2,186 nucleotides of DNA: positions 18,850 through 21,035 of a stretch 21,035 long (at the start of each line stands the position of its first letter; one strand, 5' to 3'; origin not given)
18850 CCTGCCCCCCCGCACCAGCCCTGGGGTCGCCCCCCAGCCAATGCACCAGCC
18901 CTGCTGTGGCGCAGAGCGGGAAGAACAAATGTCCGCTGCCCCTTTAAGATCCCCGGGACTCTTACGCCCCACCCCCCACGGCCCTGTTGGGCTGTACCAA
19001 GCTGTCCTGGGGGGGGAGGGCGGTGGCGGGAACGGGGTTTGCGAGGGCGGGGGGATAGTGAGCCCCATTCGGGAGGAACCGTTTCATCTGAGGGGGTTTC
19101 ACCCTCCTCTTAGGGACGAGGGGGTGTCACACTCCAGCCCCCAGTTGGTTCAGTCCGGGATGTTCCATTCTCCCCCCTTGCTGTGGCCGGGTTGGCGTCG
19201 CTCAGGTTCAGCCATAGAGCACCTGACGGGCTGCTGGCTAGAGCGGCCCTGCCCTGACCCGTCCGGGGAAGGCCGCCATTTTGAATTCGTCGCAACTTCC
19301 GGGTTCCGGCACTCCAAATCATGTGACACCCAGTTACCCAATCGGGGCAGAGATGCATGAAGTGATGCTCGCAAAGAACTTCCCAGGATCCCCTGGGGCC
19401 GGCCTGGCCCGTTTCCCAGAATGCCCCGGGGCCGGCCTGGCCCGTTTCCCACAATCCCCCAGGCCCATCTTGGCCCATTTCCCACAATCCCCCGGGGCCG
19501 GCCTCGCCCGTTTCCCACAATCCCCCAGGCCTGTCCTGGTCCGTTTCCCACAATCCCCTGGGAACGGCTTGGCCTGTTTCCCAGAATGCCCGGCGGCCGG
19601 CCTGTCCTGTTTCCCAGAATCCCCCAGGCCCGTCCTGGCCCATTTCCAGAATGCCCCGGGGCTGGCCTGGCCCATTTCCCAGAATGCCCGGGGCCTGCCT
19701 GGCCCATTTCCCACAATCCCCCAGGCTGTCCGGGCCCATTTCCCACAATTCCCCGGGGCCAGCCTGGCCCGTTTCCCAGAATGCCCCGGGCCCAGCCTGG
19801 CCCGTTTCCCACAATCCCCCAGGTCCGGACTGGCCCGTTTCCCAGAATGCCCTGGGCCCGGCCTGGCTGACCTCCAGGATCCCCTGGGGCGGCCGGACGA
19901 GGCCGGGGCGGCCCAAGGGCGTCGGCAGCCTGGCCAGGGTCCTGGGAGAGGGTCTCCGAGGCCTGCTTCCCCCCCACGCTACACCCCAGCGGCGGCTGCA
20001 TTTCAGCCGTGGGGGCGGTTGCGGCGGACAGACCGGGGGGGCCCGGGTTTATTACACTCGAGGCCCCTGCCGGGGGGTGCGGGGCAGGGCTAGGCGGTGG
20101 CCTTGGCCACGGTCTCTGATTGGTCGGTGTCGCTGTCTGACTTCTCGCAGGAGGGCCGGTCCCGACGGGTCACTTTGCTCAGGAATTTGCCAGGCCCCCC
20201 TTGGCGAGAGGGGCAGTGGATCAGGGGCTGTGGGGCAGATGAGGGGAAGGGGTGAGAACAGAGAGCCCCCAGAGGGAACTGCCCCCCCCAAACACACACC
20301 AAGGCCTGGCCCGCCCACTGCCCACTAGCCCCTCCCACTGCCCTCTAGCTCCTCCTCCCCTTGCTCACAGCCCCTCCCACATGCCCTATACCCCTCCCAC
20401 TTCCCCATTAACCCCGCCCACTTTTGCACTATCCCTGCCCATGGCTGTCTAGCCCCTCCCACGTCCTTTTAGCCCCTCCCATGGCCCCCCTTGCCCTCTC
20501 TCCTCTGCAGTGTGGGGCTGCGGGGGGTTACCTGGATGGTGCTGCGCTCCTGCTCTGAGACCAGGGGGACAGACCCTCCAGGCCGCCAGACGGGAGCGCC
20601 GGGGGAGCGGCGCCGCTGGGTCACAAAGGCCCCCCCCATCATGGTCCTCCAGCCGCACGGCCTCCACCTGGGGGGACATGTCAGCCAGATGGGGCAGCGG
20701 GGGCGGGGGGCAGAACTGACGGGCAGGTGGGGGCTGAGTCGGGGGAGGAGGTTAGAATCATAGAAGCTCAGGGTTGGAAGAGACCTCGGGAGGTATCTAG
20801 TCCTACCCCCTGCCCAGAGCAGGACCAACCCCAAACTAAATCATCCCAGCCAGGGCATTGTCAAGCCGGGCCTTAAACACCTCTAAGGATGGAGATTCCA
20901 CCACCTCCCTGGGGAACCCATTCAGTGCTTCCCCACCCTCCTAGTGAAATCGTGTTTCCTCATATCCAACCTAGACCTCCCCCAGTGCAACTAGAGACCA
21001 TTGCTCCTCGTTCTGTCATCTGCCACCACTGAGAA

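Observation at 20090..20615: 3' end of an unidentified minus-strand gene next to the CDIPT promoter (SEZ6L2 by position?)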

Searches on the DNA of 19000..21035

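Call 76: search_rna_families(source=window, start=19000, end=21035, threshold=gathering)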
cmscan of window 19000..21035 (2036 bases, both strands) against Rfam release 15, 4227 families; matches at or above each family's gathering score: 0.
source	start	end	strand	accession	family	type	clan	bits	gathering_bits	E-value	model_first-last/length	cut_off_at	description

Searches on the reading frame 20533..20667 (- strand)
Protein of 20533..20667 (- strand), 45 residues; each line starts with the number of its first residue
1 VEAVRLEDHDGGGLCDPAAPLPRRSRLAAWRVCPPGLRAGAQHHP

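Call 7: search_protein_families(library=pfam, proteins=[window:20533-20667:-], max_evalue=10)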
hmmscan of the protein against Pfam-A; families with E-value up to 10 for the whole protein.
seq(45 aa): 0 families
